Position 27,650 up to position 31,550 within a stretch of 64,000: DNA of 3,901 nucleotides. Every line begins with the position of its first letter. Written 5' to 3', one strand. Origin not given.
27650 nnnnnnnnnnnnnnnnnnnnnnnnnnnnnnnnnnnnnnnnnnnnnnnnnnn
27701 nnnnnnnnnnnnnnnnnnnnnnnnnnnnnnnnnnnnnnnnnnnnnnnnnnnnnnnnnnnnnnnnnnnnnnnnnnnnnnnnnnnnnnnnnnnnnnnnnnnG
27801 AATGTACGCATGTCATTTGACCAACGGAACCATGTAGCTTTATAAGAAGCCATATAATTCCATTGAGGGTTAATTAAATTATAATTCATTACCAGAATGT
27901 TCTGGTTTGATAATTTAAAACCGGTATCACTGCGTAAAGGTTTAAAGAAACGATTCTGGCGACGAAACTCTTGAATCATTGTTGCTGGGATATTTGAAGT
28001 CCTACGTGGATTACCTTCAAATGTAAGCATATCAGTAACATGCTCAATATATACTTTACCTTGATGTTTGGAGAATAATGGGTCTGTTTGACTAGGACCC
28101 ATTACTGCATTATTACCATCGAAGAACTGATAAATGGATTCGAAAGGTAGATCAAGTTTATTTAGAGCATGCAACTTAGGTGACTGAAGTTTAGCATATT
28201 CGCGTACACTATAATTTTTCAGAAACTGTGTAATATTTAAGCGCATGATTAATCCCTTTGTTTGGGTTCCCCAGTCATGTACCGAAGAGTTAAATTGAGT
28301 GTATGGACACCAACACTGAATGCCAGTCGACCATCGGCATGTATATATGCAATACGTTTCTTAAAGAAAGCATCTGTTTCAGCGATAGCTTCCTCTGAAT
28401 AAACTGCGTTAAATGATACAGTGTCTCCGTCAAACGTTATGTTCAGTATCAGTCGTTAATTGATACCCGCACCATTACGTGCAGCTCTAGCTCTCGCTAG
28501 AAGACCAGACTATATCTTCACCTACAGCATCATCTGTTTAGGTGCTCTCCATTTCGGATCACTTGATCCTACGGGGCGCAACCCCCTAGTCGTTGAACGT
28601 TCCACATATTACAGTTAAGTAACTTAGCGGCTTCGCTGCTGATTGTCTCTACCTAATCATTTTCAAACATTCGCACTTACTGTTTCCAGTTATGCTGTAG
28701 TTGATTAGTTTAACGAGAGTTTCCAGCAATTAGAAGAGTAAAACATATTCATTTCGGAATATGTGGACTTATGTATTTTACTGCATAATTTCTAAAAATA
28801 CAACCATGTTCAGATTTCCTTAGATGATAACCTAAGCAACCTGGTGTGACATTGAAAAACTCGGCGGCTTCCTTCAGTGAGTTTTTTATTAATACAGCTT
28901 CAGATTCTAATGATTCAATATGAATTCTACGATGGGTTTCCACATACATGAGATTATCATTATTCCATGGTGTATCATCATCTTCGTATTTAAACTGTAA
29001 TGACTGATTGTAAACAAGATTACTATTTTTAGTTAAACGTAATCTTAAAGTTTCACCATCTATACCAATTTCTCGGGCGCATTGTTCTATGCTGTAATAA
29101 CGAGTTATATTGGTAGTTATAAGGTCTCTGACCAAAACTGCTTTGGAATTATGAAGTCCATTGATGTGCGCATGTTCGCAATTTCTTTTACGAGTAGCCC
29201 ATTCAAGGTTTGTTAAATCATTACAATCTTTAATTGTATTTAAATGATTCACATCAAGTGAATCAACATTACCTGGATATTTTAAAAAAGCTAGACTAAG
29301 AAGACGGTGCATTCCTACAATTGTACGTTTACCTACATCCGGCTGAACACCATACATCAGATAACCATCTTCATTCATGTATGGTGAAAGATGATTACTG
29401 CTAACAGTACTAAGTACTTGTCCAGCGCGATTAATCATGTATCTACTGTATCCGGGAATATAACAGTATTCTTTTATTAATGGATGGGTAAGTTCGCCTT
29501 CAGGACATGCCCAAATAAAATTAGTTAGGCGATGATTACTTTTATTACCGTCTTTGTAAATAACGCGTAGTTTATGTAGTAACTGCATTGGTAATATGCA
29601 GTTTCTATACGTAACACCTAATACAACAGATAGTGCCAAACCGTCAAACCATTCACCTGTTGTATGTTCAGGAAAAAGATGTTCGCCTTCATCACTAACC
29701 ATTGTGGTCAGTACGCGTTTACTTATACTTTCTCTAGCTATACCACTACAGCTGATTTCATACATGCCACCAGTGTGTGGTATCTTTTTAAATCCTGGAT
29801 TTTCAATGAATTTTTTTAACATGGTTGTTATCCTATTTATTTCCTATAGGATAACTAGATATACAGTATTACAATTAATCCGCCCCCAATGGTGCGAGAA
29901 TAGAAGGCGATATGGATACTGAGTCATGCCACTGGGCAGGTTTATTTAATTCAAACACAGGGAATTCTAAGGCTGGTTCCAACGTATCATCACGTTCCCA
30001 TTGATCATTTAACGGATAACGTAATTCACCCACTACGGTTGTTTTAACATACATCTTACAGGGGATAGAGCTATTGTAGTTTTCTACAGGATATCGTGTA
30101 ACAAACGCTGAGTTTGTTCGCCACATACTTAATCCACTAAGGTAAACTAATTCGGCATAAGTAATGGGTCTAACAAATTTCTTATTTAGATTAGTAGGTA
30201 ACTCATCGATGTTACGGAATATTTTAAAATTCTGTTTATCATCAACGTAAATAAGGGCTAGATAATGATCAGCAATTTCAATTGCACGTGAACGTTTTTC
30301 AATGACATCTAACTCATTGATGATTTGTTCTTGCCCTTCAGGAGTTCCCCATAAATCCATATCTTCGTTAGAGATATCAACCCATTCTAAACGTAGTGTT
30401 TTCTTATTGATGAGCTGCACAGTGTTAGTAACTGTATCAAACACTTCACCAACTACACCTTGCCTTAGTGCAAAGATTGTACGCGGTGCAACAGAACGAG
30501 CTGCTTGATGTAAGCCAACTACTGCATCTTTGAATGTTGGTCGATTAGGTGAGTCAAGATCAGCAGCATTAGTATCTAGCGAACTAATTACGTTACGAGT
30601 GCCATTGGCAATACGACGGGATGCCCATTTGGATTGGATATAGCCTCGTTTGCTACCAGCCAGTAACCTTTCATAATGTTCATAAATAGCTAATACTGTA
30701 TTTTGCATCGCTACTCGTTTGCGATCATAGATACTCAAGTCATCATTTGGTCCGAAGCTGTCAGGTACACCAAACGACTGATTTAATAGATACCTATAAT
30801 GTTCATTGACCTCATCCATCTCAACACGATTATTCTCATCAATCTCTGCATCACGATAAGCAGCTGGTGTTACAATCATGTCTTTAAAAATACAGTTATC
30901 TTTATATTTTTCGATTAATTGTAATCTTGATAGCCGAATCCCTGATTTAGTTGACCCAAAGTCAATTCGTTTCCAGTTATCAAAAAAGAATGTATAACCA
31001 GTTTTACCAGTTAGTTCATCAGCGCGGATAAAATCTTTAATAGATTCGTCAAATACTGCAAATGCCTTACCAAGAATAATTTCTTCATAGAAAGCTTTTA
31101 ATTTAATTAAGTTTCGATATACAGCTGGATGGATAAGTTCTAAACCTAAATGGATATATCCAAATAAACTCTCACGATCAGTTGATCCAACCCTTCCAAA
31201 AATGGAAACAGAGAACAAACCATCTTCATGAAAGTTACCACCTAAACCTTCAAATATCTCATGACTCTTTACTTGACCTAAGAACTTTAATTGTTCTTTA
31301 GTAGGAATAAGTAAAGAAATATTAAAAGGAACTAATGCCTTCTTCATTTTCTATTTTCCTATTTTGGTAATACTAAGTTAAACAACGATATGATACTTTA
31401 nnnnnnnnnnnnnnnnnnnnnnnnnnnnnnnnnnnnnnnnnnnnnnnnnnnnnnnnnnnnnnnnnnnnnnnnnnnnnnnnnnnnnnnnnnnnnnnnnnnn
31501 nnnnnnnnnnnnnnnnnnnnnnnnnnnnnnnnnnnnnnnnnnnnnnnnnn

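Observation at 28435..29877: Group I intron carrying an HNH homing endonuclease interrupts the phage RNAP beta' gene exactly inside the NADFDGD catalytic motif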

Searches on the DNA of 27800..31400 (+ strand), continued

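Call 33: search_rna_families(sources=[L001, L003, L005, L006, L007], threshold=gathering)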
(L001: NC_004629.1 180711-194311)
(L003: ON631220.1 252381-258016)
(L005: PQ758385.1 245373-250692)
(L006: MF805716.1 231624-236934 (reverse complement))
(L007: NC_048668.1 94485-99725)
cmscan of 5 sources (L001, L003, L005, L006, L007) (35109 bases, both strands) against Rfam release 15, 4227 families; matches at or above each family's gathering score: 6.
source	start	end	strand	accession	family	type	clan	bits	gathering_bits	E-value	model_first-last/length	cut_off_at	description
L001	5686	6007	-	RF00028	Intron_gpI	Intron;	-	92.2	50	1.3e-22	1-253/253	no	Group I catalytic intron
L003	2186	2510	-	RF00028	Intron_gpI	Intron;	-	88.4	50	1.8e-21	1-253/253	no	Group I catalytic intron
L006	1884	2179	+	RF00028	Intron_gpI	Intron;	-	87.5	50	3.2e-21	1-253/253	no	Group I catalytic intron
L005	2445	2770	+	RF00028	Intron_gpI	Intron;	-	85.5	50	1.3e-20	1-253/253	no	Group I catalytic intron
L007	2453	2736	+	RF00028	Intron_gpI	Intron;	-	82.6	50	9.4e-20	1-253/253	no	Group I catalytic intron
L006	2445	2766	+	RF00028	Intron_gpI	Intron;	-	75.8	50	1e-17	1-253/253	no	Group I catalytic intron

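Call 40: get_annotated_region(hit=H43, flank=2500)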
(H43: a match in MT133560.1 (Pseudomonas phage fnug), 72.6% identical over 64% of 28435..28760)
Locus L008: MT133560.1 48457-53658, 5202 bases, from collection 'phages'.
description: Pseudomonas phage fnug, complete genome.
organism: Pseudomonas phage fnug (NCBI taxid 2719836)
taxonomy: Viruses; Duplodnaviria; Heunggongvirae; Uroviricota; Caudoviricetes; Phikzvirus; Phikzvirus phiKZ
host: Pseudomonas aeruginosa PAO1; source: wastewater; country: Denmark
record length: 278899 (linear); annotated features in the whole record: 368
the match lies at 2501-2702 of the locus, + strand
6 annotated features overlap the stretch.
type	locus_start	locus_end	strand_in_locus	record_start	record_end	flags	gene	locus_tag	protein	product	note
CDS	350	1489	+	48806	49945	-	-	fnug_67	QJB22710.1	hypothetical protein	PVOGs: VOG0373; PHIKZ055 [Pseudomonas virus phiKZ]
CDS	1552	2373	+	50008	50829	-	-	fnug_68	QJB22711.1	hypothetical protein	-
CDS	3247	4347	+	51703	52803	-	-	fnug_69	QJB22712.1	hypothetical protein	-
CDS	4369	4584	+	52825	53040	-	-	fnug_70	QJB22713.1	non-virion DNA-dependent RNA polymerase subunit beta'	non-virion DNA-dependent RNA polymerase subunit beta' [Pseudomonas phage Noxifer]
CDS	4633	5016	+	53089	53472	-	-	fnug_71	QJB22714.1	hypothetical protein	PHIKZ057 [Pseudomonas virus phiKZ]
CDS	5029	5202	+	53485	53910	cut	-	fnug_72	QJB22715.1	hypothetical protein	PHIKZ058 [Pseudomonas virus phiKZ]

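Call 41: get_annotated_region(hit=H44, flank=2500)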
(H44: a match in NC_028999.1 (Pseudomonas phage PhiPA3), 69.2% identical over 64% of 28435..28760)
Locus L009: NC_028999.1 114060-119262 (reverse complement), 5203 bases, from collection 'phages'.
description: Pseudomonas phage PhiPA3, complete genome.
organism: Pseudomonas phage PhiPA3 (NCBI taxid 998086)
taxonomy: Viruses; Duplodnaviria; Heunggongvirae; Uroviricota; Caudoviricetes; Miltoncavirus; Miltoncavirus PhiPA3
host: Pseudomonas aeruginosa strain PAO1; source: -; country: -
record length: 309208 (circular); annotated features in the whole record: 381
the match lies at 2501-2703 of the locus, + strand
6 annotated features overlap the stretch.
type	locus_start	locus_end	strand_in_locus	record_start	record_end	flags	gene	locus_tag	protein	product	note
CDS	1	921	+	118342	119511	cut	134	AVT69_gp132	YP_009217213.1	DnaB-like replicative helicase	similar to gp197 in Pseudomonas phage 201phi2-1, gp118 Pseudomonas phage phiKZ, PPEV_gp076 Pseudomonas phage EL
CDS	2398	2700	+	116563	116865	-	133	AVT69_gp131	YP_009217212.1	putative endonuclease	similar to gp072 in Pseudomonas phage phiKZ, endonuclease Bacteroides sp. 2_2_4, gp179 Pseudomonas phage phiKZ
CDS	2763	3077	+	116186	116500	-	131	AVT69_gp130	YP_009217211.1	DnaB-like replicative helicase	similar to gp197 Pseudomonas phage 201phi2-1, gp118 Pseudomonas phage phiKZ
CDS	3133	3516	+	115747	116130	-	130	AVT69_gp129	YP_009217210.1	hypothetical protein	similar to gp194 in Pseudomonas phage 201phi2-1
CDS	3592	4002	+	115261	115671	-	129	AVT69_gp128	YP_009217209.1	hypothetical protein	-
CDS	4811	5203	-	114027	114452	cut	128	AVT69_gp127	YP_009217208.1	hypothetical protein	similar to gp023 in Pseudomonas phage phiKZ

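Call 42: get_annotated_region(hit=H40, flank=2500)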
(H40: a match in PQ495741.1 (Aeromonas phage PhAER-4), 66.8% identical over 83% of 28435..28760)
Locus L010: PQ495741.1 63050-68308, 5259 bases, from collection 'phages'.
description: Aeromonas phage PhAER-4, complete genome.
organism: Aeromonas phage PhAER-4 (NCBI taxid 3378351)
taxonomy: Viruses
host: Aeromonas sp.; source: water samples from freshwater fish farms; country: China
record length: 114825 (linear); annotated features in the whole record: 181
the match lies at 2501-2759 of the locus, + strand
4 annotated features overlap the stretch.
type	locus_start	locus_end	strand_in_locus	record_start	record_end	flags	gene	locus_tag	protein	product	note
CDS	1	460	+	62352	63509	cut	-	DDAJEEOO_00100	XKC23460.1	hypothetical protein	-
CDS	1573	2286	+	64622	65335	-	-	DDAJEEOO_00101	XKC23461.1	hypothetical protein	-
CDS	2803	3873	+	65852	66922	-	-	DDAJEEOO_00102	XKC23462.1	hypothetical protein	-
CDS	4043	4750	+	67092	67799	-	-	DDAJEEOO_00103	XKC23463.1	hypothetical protein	-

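Call 43: get_annotated_region(hit=H49, flank=2500)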
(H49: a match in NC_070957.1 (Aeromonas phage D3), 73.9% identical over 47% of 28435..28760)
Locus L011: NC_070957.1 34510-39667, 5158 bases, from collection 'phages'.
description: Aeromonas phage D3, complete genome.
organism: Aeromonas phage D3 (NCBI taxid 2593327)
taxonomy: Viruses; Duplodnaviria; Heunggongvirae; Uroviricota; Caudoviricetes; Ludhianavirus; Ludhianavirus D3
host: Aeromonas hydrophila; source: sewage water; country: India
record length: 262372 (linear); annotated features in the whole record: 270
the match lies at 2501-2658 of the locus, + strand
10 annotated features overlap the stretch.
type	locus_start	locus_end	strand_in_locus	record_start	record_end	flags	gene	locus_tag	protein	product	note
CDS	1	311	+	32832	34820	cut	-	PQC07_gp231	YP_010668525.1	nuclear shell protein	-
CDS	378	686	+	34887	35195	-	-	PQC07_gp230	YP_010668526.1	hypothetical protein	-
CDS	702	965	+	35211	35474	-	-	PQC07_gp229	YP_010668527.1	hypothetical protein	-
CDS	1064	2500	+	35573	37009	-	-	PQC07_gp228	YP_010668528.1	putative DNA-directed RNA polymerase subunit beta/beta'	-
CDS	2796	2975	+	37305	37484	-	-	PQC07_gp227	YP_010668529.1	hypothetical protein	-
CDS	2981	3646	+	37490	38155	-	-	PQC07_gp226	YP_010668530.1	hypothetical protein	-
CDS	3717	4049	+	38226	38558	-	-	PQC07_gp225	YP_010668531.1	hypothetical protein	-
CDS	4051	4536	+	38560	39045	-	-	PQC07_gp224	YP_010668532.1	hypothetical protein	BLASTp similarity to putative RNA ligase/cyclic nucleotide phosphodiesterase of Aeromonas phage LAh10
CDS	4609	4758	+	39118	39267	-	-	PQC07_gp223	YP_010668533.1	hypothetical protein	-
CDS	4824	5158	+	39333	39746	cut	-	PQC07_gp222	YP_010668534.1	hypothetical protein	-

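Call 44: get_annotated_region(hit=H61, flank=2500)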
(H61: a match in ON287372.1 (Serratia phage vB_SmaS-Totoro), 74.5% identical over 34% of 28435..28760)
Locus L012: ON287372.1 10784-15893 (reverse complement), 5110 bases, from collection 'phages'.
description: Serratia phage vB_SmaS-Totoro, complete genome.
organism: Serratia phage vB_SmaS-Totoro (NCBI taxid 2943840)
taxonomy: Viruses; Duplodnaviria; Heunggongvirae; Uroviricota; Caudoviricetes; Moabitevirus
host: Serratia marcescens LVF3; source: sewage; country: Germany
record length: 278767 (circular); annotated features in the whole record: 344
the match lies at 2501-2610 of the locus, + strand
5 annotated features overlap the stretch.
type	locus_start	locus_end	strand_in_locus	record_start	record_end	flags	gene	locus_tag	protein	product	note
CDS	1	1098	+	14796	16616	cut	-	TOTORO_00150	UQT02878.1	hypothetical protein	-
CDS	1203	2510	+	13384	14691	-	-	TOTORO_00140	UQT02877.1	DNA-directed RNA polymerase subunit beta'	-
CDS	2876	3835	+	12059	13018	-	-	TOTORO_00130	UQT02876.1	putative HNH endonuclease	-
CDS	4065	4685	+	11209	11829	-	-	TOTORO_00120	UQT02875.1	hypothetical protein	-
CDS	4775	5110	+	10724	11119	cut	-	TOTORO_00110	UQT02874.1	hypothetical protein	-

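Call 51: get_annotated_region(hit=H25, flank=0)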
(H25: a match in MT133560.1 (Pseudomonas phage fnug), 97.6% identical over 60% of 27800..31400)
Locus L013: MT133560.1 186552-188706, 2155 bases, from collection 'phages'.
description: Pseudomonas phage fnug, complete genome.
organism: Pseudomonas phage fnug (NCBI taxid 2719836)
taxonomy: Viruses; Duplodnaviria; Heunggongvirae; Uroviricota; Caudoviricetes; Phikzvirus; Phikzvirus phiKZ
host: Pseudomonas aeruginosa PAO1; source: wastewater; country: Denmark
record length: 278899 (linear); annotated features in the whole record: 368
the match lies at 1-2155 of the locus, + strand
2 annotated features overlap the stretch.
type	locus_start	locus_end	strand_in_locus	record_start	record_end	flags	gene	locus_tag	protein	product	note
CDS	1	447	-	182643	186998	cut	-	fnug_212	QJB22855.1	putative RNA polymerase beta subunit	PVOGs: VOG0354; putative RNA polymerase beta subunit [Pseudomonas phage PhiPA3]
CDS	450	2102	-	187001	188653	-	-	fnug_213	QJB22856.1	putative RNA polymerase beta subunit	putative RNA polymerase beta subunit [Pseudomonas phage Noxifer]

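Call 52: get_annotated_region(hit=H18, flank=0)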
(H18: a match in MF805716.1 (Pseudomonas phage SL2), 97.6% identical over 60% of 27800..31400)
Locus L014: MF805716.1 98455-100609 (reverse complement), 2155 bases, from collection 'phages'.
description: Pseudomonas phage SL2, complete genome.
organism: Pseudomonas phage SL2 (NCBI taxid 2041345)
taxonomy: Viruses; Duplodnaviria; Heunggongvirae; Uroviricota; Caudoviricetes; Phikzvirus; Phikzvirus SL2
host: Pseudomonas aeruginosa; source: hospital sewage; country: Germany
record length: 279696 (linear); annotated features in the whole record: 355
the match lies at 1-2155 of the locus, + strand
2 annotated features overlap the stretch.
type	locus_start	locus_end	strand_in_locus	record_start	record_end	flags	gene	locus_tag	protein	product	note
CDS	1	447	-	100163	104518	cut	-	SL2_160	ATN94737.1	hypothetical protein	-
CDS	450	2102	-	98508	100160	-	-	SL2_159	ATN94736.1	hypothetical protein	-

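Call 53: get_annotated_region(hit=H16, flank=0)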
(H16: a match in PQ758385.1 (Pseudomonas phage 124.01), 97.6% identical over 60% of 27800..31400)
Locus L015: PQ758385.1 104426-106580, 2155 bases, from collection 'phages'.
description: Pseudomonas phage 124.01, complete genome.
organism: Pseudomonas phage 124.01 (NCBI taxid 3403566)
taxonomy: Viruses; Duplodnaviria; Heunggongvirae; Uroviricota; Caudoviricetes
host: Pseudomonas aeruginosa 147; source: -; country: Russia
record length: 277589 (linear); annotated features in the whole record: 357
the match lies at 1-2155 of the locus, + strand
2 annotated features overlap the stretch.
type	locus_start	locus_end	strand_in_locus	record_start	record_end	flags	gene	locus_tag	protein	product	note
CDS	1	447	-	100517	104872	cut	-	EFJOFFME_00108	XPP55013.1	hypothetical protein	-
CDS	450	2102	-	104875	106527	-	-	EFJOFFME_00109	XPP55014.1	hypothetical protein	-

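Call 54: get_annotated_region(hit=H9, flank=0)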
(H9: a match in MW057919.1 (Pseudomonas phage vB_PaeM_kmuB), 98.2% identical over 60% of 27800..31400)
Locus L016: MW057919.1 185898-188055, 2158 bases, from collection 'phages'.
description: Pseudomonas phage vB_PaeM_kmuB, complete genome.
organism: Pseudomonas phage vB_PaeM_kmuB (NCBI taxid 2781362)
taxonomy: Viruses; Duplodnaviria; Heunggongvirae; Uroviricota; Caudoviricetes; Phikzvirus
host: Pseudomonas aeruginosa; source: zoo wastewater; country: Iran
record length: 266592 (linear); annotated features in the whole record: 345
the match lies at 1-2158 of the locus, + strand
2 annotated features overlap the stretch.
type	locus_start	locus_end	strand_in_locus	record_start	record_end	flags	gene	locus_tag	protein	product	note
CDS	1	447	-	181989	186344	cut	-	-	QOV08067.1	putative RNA polymerase beta subunit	-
CDS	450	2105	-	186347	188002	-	-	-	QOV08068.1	putative RNA polymerase beta subunit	-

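Call 55: get_annotated_region(hit=H2, flank=0)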
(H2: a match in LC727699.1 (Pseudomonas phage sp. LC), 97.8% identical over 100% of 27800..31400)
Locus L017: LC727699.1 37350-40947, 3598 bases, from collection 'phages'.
description: Pseudomonas phage sp. LC phiLC DNA, complete genome.
organism: Pseudomonas phage sp. LC (NCBI taxid 2972144)
taxonomy: Viruses; Duplodnaviria; Heunggongvirae; Uroviricota; Caudoviricetes; Phikzvirus
host: Pseudomonas aeruginosa; source: Waste water; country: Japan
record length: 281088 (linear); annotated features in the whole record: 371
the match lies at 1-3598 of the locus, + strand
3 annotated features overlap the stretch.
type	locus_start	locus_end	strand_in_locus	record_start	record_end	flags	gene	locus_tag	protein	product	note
CDS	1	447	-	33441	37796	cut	-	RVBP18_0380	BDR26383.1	hypothetical protein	-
CDS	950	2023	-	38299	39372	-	-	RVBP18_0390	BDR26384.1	hypothetical protein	-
CDS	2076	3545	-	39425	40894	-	-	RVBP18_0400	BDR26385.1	hypothetical protein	-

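Call 56: get_annotated_region(hit=H3, flank=0)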
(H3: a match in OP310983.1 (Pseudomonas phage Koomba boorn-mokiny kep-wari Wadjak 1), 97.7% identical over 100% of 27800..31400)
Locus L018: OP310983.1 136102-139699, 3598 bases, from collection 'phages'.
description: Pseudomonas phage Koomba boorn-mokiny kep-wari Wadjak 1, complete genome.
organism: Pseudomonas phage Koomba boorn-mokiny kep-wari Wadjak 1 (NCBI taxid 2979352)
taxonomy: Viruses; Duplodnaviria; Heunggongvirae; Uroviricota; Caudoviricetes; Phikzvirus
host: Pseudomonas aeruginosa; source: Wastewater; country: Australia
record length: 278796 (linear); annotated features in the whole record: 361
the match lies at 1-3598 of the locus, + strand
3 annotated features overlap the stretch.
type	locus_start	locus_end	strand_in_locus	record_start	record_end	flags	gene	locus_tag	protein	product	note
CDS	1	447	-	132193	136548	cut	-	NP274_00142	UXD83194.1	RNA polymerase beta subunit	-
CDS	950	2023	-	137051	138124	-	-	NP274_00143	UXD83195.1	HNH endonuclease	-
CDS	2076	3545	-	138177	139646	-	-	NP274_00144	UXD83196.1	RNA polymerase beta subunit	-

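Call 57: get_annotated_region(hit=H8, flank=0)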
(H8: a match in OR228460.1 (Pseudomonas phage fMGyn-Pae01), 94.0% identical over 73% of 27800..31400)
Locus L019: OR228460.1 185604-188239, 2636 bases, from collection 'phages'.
description: Pseudomonas phage fMGyn-Pae01, complete genome.
organism: Pseudomonas phage fMGyn-Pae01 (NCBI taxid 3075110)
taxonomy: Viruses; Duplodnaviria; Heunggongvirae; Uroviricota; Caudoviricetes; Phikzvirus
host: Pseudomonas aeruginosa; source: -; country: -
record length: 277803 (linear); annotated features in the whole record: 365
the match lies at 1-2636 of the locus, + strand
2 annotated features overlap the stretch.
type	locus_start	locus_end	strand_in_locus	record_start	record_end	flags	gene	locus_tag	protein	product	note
CDS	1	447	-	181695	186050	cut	-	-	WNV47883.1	putative RNA polymerase beta subunit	-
CDS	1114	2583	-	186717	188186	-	-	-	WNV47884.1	RNA polymerase beta subunit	-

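Call 81: search_rna_families(sources=[L020, L021, L022, L023, L008, L011, L012, L009, L010], threshold=gathering)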
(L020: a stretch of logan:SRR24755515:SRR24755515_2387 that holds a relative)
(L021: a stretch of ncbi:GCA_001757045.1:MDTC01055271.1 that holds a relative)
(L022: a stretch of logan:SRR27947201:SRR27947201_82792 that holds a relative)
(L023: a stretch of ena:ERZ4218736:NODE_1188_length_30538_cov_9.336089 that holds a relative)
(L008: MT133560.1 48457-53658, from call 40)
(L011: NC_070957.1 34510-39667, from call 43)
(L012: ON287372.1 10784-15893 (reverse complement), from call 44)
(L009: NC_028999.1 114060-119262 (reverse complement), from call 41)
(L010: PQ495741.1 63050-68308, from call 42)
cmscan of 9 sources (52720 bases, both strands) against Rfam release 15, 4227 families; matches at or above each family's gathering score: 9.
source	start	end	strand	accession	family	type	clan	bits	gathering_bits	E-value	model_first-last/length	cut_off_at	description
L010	2461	2740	+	RF00028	Intron_gpI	Intron;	-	90.5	50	5.9e-22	1-253/253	no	Group I catalytic intron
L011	2470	2733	+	RF00028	Intron_gpI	Intron;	-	88.4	50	2.6e-21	1-253/253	no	Group I catalytic intron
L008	2387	2682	+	RF00028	Intron_gpI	Intron;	-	87.5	50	4.8e-21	1-253/253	no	Group I catalytic intron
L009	2363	2656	+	RF00028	Intron_gpI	Intron;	-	83.1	50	1e-19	1-253/253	no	Group I catalytic intron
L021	5018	5355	+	RF00028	Intron_gpI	Intron;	-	81.2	50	3.6e-19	1-253/253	no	Group I catalytic intron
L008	2835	3139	+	RF00028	Intron_gpI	Intron;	-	74.8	50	3.1e-17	1-253/253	no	Group I catalytic intron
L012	2471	2765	+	RF00028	Intron_gpI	Intron;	-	61.5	50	2.9e-13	1-253/253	no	Group I catalytic intron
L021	7180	7569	+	RF00028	Intron_gpI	Intron;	-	58.2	50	2.9e-12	1-253/253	no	Group I catalytic intron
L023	4986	5337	+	RF00028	Intron_gpI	Intron;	-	56.4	50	1e-11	1-253/253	no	Group I catalytic intron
